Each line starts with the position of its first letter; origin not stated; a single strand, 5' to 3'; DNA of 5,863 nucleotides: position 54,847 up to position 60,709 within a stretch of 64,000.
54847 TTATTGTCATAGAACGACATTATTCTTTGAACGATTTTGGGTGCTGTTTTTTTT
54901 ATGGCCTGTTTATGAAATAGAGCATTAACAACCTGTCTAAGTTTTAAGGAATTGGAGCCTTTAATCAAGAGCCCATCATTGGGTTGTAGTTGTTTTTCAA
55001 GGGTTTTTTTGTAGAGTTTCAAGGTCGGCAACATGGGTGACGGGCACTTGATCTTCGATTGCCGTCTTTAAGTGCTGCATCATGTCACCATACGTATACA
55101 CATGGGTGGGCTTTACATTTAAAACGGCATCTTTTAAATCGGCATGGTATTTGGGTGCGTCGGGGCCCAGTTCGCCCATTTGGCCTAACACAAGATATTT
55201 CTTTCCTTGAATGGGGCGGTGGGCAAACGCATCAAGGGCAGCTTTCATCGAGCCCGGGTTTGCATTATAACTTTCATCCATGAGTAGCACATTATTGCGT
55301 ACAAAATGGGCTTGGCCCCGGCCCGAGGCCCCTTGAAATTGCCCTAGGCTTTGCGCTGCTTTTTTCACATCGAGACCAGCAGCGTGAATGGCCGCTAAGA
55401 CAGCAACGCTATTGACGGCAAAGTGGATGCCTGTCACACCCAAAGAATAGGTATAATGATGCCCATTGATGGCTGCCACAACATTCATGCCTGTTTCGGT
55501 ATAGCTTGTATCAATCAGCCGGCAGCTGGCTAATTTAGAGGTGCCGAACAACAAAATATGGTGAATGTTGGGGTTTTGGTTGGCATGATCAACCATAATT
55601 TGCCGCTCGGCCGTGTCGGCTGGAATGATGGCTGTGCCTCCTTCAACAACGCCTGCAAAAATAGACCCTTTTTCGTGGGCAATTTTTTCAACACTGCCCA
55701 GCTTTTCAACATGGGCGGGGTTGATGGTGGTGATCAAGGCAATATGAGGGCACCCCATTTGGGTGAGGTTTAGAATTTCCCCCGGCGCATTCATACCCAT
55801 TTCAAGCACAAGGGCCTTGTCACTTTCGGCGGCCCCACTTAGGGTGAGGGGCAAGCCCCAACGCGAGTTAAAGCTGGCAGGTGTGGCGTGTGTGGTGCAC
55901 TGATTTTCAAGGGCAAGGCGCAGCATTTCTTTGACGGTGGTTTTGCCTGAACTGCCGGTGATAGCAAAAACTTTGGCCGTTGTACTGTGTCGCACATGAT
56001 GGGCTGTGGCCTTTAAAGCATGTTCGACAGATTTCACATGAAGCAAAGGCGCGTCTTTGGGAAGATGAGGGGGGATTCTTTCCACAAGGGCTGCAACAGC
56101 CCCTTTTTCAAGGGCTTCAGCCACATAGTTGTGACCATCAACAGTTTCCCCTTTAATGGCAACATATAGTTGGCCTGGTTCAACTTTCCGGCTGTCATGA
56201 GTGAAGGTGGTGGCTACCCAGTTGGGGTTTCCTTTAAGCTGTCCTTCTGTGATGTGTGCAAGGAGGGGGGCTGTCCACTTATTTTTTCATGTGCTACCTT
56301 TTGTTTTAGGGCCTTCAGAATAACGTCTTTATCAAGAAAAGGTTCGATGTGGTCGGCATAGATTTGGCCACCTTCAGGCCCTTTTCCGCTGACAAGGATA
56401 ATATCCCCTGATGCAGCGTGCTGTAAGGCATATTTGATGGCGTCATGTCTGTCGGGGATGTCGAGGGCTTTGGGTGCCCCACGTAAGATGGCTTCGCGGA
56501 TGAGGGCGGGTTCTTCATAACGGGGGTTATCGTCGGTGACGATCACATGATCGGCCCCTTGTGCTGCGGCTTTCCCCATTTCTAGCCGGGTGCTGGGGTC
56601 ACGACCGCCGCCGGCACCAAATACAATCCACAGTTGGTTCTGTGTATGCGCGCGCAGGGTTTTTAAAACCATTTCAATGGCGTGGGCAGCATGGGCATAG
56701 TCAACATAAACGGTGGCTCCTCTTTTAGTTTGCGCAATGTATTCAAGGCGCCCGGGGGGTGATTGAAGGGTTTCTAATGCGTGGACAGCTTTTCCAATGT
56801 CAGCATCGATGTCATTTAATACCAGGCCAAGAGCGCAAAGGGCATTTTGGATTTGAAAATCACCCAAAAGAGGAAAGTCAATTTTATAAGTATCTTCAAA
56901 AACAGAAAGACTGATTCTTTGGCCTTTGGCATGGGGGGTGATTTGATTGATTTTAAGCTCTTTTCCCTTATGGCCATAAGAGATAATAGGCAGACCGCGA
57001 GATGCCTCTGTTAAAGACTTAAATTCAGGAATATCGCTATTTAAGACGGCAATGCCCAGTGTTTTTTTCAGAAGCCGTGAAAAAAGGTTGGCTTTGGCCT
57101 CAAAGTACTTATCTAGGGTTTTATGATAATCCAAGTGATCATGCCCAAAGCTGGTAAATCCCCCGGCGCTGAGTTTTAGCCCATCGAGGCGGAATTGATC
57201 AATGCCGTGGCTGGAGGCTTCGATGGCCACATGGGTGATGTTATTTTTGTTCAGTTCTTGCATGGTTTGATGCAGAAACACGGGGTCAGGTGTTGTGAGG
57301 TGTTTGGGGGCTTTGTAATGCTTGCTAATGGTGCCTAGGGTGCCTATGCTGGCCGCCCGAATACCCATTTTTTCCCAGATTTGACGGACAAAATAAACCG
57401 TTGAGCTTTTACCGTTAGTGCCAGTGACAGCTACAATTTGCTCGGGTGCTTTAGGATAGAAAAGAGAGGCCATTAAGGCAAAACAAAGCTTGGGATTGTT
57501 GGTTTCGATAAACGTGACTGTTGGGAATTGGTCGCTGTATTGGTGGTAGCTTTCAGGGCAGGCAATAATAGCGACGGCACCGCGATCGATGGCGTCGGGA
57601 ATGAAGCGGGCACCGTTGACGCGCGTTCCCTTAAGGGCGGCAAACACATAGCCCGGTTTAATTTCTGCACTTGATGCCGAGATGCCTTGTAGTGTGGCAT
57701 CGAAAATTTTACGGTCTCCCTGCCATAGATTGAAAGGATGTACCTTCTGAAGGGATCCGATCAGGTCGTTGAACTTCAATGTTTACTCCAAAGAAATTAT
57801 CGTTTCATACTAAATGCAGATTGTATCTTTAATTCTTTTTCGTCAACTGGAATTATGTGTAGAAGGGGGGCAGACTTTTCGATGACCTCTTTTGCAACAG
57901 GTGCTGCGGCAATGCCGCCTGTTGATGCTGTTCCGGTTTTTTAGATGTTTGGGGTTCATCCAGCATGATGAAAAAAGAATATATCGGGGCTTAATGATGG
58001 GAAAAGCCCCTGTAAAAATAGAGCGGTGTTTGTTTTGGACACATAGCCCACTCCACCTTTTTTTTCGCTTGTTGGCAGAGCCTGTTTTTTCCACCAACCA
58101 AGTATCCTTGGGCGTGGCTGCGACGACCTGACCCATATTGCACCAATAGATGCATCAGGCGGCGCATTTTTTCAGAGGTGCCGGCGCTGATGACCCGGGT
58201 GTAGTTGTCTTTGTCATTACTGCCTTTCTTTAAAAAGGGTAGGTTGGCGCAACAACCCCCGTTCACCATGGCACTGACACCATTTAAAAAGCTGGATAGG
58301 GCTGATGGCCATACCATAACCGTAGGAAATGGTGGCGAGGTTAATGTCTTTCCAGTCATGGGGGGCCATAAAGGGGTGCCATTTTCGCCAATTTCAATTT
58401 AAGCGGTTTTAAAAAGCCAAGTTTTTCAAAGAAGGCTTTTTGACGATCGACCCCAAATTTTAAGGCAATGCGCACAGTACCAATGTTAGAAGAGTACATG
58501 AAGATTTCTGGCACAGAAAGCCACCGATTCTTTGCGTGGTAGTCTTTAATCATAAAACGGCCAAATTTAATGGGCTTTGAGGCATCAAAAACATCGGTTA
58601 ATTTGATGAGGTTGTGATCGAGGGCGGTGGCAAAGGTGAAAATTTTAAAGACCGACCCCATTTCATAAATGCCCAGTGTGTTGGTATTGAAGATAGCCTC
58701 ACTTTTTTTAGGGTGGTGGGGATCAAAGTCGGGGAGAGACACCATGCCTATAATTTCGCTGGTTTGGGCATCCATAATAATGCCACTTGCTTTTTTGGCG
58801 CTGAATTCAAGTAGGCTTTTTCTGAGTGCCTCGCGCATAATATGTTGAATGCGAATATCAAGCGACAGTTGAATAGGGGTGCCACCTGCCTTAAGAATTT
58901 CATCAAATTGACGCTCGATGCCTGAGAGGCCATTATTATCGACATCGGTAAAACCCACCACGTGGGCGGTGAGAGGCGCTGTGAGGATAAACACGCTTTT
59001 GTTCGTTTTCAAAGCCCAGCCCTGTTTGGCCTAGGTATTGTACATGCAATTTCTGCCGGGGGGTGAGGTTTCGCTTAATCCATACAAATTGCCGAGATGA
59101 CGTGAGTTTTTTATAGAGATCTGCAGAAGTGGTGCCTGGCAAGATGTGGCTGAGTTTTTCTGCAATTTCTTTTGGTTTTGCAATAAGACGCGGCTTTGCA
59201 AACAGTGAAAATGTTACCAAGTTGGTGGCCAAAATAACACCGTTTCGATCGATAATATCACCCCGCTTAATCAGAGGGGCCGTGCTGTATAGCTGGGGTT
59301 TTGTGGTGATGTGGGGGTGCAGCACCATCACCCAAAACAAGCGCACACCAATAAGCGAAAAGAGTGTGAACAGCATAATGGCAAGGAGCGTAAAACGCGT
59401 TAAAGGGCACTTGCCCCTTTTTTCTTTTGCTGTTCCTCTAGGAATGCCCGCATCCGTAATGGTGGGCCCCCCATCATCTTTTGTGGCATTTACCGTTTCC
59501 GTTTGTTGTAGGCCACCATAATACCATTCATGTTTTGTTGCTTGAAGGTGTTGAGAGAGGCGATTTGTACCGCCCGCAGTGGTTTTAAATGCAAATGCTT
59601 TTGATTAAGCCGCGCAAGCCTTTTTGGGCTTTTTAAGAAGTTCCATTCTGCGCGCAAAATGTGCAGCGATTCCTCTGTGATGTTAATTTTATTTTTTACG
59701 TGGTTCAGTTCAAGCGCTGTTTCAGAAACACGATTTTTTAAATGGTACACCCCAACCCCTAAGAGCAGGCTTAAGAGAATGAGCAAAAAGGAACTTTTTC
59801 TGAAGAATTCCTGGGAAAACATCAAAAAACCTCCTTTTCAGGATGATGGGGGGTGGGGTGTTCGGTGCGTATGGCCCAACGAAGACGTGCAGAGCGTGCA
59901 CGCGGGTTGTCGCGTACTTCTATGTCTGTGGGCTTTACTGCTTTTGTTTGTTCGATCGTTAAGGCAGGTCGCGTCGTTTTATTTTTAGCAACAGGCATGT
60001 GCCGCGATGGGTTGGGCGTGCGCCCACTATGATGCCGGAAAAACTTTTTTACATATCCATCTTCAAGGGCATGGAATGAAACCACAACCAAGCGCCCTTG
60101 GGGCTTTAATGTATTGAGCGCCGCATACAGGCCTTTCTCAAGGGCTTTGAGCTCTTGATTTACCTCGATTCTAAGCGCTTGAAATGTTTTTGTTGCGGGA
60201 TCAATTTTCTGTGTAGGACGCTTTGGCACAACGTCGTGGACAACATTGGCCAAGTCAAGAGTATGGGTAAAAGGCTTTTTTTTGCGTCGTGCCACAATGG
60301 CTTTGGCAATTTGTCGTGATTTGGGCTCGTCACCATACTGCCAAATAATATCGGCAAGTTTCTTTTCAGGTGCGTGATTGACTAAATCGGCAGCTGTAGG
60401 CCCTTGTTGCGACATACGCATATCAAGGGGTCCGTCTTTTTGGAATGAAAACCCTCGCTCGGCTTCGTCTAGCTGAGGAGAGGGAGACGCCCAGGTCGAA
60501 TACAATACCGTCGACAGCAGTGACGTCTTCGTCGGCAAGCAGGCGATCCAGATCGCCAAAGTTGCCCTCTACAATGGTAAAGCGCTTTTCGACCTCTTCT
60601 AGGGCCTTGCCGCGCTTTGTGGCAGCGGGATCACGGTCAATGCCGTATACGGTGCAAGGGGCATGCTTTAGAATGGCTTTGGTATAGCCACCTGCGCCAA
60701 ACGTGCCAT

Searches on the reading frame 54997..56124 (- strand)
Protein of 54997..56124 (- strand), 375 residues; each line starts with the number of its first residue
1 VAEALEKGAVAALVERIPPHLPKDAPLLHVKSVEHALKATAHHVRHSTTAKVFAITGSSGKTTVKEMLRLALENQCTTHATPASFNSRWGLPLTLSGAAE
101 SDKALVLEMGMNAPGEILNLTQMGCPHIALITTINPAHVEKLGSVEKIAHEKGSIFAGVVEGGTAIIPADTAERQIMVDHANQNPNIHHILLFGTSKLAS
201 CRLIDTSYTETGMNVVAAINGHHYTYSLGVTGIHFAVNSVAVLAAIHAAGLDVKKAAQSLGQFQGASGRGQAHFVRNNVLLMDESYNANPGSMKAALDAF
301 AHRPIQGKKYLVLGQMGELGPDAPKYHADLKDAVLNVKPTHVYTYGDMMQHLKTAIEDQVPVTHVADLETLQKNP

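Call 18: find_encoding_contigs(protein=window:54997-56124:-, flank=10000, max_places=10)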
Protein window:54997-56124:- (375 aa): no gene with exactly this product is on record in the collection.

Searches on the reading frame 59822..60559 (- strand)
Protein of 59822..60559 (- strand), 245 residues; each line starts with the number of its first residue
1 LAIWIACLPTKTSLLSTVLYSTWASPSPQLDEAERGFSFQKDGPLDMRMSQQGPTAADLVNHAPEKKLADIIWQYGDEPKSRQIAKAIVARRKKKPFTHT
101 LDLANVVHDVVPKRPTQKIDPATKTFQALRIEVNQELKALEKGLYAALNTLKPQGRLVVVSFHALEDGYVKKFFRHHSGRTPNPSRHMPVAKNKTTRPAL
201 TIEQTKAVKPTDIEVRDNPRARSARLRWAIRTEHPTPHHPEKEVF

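Call 104: search_protein_families(library=pfam, proteins=[window:59822-60559:-], max_evalue=0.00001)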
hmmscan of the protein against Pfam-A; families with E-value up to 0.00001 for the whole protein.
window:59822-60559:- (245 aa): 1 family
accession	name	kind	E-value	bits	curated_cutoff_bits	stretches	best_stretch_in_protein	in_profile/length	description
PF01795.25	Methyltransf_5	-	8.2e-69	232.9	27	1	27-229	104-306/309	MraW methylase family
